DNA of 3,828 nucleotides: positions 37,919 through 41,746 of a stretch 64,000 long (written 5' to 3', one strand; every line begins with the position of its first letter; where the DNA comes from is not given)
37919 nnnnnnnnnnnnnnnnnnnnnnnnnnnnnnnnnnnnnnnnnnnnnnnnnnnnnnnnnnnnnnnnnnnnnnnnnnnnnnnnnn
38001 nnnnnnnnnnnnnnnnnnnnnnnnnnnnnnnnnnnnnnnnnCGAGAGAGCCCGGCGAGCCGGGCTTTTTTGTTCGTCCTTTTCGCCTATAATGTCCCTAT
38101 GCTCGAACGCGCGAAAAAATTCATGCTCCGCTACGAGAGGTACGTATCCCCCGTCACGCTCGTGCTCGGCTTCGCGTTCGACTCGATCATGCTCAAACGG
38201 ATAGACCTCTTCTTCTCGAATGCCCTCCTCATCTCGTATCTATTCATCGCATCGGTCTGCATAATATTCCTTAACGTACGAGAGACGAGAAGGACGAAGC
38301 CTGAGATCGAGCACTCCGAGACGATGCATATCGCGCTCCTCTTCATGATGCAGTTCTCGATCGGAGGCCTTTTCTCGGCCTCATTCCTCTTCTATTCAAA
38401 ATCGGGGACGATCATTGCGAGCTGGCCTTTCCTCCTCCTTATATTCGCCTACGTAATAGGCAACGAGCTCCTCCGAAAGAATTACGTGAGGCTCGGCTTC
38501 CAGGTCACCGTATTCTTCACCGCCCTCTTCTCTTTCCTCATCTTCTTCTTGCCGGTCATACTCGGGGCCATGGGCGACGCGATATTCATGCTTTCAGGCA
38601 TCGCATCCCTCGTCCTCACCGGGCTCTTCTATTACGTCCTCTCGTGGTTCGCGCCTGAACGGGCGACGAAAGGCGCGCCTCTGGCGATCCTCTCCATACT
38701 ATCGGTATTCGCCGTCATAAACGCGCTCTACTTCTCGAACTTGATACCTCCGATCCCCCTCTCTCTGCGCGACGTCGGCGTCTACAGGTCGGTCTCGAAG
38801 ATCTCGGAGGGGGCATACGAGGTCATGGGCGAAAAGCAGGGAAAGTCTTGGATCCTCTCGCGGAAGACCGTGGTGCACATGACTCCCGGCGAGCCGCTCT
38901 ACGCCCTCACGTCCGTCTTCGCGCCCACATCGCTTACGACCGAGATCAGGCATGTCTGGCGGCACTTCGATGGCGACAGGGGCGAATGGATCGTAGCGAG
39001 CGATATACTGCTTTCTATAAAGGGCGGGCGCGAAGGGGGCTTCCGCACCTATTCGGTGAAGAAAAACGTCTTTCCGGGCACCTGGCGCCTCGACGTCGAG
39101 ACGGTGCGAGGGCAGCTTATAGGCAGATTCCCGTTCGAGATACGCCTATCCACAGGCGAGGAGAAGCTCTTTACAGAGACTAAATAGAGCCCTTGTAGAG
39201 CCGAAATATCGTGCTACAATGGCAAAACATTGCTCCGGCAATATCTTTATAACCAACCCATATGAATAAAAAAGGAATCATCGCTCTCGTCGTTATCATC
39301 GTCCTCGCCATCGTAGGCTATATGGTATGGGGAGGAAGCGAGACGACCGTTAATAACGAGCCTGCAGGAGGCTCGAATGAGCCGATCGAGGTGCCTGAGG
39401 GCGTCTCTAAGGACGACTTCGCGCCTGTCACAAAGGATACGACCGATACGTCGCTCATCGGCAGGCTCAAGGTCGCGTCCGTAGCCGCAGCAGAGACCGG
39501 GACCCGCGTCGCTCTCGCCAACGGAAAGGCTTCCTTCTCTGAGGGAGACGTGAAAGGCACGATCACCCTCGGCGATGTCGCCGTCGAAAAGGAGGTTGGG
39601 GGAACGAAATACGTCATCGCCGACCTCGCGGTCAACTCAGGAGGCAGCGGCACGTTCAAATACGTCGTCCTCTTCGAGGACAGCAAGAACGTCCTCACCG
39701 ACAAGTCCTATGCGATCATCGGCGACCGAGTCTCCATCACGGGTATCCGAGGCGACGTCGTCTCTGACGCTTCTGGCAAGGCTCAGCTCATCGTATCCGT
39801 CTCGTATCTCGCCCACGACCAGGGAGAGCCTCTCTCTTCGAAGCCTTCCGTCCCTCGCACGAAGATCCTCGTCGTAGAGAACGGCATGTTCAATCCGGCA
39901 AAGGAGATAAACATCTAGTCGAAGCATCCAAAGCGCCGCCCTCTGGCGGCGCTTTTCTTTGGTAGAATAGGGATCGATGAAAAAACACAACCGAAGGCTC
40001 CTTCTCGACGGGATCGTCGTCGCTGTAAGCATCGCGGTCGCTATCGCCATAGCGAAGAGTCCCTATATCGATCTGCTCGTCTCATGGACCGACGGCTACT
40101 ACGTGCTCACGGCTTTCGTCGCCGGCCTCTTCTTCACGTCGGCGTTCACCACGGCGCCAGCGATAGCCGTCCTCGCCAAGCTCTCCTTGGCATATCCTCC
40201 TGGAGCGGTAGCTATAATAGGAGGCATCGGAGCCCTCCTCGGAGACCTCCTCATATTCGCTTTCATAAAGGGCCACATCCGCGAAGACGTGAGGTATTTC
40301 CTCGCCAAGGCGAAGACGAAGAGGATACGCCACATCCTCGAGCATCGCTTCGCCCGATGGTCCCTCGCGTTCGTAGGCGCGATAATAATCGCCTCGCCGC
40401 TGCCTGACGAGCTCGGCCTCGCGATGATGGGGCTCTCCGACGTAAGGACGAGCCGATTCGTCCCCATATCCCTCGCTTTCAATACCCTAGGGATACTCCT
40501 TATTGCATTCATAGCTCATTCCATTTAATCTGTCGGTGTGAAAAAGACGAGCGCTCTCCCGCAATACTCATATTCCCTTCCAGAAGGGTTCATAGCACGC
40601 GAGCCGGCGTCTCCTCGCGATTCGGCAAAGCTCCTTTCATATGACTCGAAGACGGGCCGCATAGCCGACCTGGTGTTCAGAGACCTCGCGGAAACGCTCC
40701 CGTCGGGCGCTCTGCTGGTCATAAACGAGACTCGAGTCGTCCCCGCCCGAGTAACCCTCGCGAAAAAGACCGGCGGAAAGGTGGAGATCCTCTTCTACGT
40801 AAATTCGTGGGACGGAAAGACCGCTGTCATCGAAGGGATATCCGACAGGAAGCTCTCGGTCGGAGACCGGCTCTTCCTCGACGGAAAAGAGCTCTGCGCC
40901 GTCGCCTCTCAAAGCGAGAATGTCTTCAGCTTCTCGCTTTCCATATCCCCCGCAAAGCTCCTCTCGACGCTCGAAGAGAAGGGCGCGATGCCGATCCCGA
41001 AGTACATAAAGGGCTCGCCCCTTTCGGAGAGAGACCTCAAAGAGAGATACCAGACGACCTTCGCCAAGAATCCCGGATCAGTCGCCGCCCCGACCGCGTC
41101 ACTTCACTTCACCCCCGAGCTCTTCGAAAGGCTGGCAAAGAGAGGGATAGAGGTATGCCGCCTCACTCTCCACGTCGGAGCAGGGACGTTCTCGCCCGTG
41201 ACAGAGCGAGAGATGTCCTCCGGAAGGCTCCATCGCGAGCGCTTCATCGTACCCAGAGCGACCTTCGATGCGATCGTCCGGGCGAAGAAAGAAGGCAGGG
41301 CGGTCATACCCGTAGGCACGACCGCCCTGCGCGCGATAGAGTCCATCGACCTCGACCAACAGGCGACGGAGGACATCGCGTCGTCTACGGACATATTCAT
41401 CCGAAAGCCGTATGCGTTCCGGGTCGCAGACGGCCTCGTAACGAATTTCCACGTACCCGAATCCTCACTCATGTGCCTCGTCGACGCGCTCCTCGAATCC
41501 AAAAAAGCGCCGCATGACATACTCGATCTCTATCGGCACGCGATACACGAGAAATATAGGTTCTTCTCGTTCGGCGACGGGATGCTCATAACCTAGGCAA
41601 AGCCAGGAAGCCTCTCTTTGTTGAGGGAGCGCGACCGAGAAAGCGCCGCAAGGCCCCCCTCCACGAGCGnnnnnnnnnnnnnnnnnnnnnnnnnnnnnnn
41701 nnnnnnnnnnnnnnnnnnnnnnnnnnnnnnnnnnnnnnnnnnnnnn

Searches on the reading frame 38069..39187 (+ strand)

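Call 62: search_protein_families(library=pfam, max_evalue=0.001, proteins=[window:38069-39187:+])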
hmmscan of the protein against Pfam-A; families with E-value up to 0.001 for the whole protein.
window:38069-39187:+ (372 aa): 1 family
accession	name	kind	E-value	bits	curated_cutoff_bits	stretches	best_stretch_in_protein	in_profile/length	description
PF11141.13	DUF2914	-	9.3e-12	44.9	23.6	1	291-358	2-62/62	Protein of unknown function (DUF2914)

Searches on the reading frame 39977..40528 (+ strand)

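Call 62: search_protein_families(library=pfam, max_evalue=0.001, proteins=[window:39977-40528:+])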
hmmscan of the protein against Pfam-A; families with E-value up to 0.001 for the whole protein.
window:39977-40528:+ (183 aa): 1 family
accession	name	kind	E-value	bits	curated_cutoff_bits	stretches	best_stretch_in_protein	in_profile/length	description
PF09335.16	VTT_dom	-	1.3e-05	26.1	33.9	1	64-179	5-120/123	VTT domain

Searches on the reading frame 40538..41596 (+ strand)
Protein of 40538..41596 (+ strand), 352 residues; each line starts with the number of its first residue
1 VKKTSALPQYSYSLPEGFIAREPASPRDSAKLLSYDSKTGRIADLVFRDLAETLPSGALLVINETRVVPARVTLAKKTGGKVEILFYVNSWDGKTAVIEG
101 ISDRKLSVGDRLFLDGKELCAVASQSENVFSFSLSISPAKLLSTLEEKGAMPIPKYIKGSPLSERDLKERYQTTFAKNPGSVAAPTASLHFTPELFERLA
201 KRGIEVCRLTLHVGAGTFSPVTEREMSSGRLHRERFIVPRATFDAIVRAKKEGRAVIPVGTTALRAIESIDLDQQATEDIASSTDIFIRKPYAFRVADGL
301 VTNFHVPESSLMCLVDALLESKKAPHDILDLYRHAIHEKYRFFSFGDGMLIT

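Call 62: search_protein_families(library=pfam, max_evalue=0.001, proteins=[window:40538-41596:+])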
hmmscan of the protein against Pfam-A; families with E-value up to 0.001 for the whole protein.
window:40538-41596:+ (352 aa): 1 family
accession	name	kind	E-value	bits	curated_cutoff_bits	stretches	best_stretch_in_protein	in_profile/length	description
PF02547.20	Queuosine_synth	-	3.6e-103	345.5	25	1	9-351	3-322/322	Queuosine biosynthesis protein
